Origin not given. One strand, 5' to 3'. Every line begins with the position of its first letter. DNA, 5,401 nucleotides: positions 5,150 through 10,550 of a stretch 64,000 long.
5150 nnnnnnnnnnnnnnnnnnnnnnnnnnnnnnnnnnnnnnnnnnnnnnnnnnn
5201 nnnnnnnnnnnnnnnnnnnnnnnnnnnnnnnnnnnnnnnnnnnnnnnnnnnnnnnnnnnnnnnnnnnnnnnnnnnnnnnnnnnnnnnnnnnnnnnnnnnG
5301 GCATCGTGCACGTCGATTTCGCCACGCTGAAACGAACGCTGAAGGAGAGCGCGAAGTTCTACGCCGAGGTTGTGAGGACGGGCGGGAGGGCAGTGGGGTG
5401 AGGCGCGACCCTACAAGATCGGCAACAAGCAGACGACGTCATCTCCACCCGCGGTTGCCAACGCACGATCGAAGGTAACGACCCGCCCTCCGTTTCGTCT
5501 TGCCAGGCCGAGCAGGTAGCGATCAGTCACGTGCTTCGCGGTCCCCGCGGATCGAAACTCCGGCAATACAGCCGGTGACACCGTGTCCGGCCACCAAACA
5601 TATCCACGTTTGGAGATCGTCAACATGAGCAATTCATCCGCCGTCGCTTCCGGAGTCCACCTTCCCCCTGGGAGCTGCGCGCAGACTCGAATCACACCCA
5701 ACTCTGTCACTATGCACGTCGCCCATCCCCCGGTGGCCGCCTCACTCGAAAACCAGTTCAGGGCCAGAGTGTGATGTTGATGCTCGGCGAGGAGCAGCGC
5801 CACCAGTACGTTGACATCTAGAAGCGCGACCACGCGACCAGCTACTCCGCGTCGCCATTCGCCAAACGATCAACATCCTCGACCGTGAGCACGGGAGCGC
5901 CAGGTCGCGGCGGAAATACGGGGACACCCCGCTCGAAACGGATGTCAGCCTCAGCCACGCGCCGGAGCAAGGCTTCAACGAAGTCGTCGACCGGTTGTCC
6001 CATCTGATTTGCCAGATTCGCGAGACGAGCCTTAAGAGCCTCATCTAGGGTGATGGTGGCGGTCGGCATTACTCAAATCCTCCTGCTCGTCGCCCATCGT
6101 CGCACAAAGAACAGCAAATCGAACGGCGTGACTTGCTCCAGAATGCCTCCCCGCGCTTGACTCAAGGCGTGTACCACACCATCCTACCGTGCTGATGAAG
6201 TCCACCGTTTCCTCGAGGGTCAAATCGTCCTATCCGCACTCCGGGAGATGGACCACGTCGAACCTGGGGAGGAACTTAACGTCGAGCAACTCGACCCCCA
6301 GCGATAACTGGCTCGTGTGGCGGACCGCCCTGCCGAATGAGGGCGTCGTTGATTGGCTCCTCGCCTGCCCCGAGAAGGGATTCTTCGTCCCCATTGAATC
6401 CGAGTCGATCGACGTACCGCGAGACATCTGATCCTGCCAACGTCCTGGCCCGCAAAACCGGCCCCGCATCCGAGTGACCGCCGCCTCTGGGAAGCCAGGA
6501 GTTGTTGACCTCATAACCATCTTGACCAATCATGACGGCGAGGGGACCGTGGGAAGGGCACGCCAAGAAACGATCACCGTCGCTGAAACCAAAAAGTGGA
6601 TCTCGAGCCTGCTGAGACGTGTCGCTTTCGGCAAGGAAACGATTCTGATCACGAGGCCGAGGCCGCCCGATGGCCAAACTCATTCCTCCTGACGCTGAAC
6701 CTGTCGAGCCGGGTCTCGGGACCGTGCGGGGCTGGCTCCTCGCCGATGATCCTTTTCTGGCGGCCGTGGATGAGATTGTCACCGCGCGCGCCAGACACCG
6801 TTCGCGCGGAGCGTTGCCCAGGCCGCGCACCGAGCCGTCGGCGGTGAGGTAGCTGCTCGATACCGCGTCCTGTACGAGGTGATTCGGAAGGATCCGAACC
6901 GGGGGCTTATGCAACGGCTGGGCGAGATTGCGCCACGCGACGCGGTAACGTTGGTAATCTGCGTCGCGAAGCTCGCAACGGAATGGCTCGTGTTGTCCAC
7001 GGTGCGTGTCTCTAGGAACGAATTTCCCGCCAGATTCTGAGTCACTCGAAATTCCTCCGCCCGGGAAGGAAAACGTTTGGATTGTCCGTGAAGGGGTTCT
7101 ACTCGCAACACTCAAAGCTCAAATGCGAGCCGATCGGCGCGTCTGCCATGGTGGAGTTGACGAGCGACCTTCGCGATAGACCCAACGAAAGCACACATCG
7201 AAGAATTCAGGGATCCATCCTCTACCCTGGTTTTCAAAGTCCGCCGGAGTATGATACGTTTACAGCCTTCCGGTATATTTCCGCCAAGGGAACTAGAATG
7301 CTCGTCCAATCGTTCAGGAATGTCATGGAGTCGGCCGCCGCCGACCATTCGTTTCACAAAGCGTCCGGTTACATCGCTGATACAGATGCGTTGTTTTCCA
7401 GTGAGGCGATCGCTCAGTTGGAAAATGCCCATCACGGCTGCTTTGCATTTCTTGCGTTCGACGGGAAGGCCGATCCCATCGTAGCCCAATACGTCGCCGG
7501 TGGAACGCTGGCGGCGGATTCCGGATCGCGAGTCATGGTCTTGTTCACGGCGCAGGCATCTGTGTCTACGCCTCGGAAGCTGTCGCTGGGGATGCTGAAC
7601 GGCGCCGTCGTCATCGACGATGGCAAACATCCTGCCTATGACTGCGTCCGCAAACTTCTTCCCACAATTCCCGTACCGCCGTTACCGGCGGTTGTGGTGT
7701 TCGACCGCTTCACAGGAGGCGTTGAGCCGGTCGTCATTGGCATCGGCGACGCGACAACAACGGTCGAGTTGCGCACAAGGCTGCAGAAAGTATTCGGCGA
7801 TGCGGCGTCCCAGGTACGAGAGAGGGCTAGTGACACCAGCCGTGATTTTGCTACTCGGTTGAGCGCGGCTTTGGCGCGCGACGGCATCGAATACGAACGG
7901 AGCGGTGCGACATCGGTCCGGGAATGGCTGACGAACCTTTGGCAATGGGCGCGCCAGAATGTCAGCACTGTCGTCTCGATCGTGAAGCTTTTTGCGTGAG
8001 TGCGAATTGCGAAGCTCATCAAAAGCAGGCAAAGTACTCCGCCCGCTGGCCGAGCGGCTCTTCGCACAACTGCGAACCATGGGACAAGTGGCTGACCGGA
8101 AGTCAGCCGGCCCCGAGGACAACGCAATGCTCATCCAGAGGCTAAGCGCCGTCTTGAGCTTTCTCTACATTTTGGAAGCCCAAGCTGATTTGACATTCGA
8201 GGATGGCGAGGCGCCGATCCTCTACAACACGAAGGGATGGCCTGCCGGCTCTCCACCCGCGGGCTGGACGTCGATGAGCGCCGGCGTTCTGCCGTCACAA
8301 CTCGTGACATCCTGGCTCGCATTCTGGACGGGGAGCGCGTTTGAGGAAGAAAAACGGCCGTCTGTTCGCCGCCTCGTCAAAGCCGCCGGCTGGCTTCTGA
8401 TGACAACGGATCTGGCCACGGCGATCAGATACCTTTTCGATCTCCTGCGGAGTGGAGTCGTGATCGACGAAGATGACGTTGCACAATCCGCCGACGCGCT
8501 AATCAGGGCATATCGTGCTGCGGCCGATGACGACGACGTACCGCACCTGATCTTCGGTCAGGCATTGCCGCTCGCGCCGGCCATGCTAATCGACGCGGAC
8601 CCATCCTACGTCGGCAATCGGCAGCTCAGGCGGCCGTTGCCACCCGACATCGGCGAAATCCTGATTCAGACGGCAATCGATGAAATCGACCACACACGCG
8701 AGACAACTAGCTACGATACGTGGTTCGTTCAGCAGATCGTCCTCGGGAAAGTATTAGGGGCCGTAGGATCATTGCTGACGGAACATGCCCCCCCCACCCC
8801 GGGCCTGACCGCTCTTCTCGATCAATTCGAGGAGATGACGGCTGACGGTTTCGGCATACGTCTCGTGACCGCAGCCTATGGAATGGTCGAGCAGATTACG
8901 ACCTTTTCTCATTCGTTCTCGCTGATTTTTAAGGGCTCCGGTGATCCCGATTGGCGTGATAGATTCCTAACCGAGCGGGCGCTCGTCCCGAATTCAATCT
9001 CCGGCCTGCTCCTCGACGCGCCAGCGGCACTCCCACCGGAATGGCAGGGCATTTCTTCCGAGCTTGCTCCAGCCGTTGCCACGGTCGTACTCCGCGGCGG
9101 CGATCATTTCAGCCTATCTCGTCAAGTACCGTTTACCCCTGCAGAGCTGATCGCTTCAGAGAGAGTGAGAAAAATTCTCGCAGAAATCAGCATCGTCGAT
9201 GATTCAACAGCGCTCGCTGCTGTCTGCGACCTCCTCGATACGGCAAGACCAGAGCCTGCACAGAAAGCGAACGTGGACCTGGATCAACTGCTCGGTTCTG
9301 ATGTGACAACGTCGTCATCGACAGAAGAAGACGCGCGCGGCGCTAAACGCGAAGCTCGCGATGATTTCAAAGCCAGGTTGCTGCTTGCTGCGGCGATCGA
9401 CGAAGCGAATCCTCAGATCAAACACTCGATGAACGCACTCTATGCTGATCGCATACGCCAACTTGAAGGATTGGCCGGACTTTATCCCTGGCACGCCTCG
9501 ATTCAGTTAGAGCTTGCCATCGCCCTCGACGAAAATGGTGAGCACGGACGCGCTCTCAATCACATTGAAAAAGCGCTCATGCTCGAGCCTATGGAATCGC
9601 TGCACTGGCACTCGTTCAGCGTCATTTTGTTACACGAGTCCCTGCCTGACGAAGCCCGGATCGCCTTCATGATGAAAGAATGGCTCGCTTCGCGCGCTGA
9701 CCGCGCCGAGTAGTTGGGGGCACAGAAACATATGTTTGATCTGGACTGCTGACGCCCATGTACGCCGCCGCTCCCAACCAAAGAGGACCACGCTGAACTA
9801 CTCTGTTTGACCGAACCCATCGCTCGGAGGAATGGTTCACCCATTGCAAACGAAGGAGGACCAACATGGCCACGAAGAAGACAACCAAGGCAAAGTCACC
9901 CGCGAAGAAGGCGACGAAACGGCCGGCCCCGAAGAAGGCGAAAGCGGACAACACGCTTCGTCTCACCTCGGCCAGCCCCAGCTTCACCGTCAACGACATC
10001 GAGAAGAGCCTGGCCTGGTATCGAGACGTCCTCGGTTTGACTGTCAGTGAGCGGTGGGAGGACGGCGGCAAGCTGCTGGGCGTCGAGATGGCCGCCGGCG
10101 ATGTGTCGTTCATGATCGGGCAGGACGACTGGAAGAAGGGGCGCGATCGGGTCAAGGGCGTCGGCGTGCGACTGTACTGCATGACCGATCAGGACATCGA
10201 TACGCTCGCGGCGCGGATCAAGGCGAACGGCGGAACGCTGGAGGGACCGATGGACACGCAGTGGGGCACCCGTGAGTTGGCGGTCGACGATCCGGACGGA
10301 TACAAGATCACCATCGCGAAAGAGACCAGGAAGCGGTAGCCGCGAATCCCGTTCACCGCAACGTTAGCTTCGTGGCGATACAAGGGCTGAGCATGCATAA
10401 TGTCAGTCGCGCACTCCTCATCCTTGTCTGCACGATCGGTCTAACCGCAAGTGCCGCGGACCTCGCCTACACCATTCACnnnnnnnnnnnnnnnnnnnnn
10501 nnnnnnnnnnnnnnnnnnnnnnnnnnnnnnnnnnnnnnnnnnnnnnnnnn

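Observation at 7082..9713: Lower-GC two-gene operon of unknown function embedded among toxin-antitoxin loci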

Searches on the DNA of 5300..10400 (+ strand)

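Call 80: search_rna_families(source=window, start=5300, end=10400, threshold=evalue, max_evalue=1)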
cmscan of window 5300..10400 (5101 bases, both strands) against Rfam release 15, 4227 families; matches with E-value up to 1: 0.
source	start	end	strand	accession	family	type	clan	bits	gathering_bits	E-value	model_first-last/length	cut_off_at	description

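Call 84: search_rna_families(source=L004, start=9000, end=10100, threshold=evalue, max_evalue=1, show_alignments=2)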
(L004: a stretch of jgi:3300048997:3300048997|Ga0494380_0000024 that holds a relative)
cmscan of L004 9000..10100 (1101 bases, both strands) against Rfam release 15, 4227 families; matches with E-value up to 1: 1.
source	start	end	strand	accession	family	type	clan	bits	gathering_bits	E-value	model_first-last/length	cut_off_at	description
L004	9586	9672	-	RF01926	mir-981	Gene; miRNA;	-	17.2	51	0.11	1-86/86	no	mir-981 microRNA precursor family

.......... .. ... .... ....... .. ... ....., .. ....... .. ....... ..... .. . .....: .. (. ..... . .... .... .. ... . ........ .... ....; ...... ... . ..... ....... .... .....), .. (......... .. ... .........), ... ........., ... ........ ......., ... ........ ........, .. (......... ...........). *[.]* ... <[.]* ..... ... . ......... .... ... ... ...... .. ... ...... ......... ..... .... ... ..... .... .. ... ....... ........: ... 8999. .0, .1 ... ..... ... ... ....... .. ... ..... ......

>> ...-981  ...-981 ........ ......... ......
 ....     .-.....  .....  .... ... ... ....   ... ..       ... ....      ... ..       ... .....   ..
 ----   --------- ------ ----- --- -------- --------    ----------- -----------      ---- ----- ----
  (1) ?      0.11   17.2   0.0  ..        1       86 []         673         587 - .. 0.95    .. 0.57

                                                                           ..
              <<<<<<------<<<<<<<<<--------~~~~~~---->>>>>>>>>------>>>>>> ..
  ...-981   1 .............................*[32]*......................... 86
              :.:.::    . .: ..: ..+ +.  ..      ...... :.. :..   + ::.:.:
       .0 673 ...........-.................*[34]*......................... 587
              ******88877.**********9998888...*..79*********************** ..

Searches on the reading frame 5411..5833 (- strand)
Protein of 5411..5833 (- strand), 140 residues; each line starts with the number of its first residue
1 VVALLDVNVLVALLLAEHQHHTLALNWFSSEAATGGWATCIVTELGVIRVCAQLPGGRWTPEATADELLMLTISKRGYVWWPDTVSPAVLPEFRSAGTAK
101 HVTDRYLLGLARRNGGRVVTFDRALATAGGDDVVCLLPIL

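Call 3: search_protein_families(library=pfam, proteins=[window:5411-5833:-], max_evalue=1)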
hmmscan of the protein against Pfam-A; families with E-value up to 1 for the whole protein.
window:5411-5833:- (140 aa): 1 family
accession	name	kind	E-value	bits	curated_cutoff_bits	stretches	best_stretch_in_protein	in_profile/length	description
PF01850.27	PIN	-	3.4e-09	37.8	23.6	1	4-127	2-116/120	PIN domain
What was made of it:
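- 5411..6069 (-): Intact VapBC pair (RHH antitoxin and PIN toxin). It is a neighbour, not part of the cassette. Call 3.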

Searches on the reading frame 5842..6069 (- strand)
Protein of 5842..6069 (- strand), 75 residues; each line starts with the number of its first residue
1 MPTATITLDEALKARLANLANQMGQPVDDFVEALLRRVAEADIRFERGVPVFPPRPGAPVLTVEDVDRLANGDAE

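Call 3: search_protein_families(library=pfam, proteins=[window:5842-6069:-], max_evalue=1)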
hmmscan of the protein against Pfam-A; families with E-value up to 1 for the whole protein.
window:5842-6069:- (75 aa): 3 families
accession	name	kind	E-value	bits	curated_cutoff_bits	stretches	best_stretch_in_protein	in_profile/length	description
PF01402.27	RHH_1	-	8.1e-05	22.9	20.5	1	5-37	3-35/39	Ribbon-helix-helix protein, copG family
PF24434.1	DUF7557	-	0.0019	18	25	1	4-35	2-32/45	Family of unknown function (DUF7557)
PF04760.21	IF2_N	-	0.13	12.4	25.3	1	13-34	3-24/53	Translation initiation factor IF-2, N-terminal region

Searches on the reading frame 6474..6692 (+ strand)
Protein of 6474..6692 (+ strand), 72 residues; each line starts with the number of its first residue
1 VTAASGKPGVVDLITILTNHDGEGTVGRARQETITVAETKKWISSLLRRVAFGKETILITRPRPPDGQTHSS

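Call 3: search_protein_families(library=pfam, proteins=[window:6474-6692:+], max_evalue=1)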
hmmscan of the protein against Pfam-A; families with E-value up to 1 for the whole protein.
window:6474-6692:+ (72 aa): 1 family
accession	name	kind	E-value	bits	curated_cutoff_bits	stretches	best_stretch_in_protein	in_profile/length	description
PF02604.26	PhdYeFM_antitox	-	0.00035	20.7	29.8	1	32-65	2-35/74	Antitoxin Phd_YefM, type II toxin-antitoxin system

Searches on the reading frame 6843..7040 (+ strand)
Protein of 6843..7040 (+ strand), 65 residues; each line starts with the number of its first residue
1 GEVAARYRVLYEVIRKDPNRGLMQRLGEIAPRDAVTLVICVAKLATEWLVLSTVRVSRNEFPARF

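Call 64: search_protein_families(library=pfam, proteins=[window:6843-7040:+], max_evalue=1)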
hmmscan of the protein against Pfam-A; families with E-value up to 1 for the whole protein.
window:6843-7040:+ (65 aa): 0 families

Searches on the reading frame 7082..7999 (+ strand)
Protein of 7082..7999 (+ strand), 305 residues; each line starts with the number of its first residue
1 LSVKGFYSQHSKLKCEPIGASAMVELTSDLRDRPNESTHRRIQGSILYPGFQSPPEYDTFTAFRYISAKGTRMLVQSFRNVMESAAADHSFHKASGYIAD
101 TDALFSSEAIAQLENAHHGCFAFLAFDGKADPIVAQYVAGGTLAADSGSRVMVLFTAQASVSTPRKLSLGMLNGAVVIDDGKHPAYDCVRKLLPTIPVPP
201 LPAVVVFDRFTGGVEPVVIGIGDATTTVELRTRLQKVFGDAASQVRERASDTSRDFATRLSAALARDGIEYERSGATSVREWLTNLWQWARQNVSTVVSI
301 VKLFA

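Call 3: search_protein_families(library=pfam, proteins=[window:7082-7999:+], max_evalue=1)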
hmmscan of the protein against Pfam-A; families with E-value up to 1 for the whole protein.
window:7082-7999:+ (305 aa): 0 families

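Call 4: search_protein_families(library=padloc, proteins=[window:7082-7999:+], max_evalue=1)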
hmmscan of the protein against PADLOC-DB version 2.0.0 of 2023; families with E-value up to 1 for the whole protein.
window:7082-7999:+ (305 aa): 0 families

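Call 5: search_protein_families(library=ncbifam, proteins=[window:7082-7999:+], max_evalue=1)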
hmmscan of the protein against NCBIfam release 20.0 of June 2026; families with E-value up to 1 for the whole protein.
window:7082-7999:+ (305 aa): 0 families
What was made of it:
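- On Thioredoxin-fold superfamily (gene A): No NCBIfam hit (call 5).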
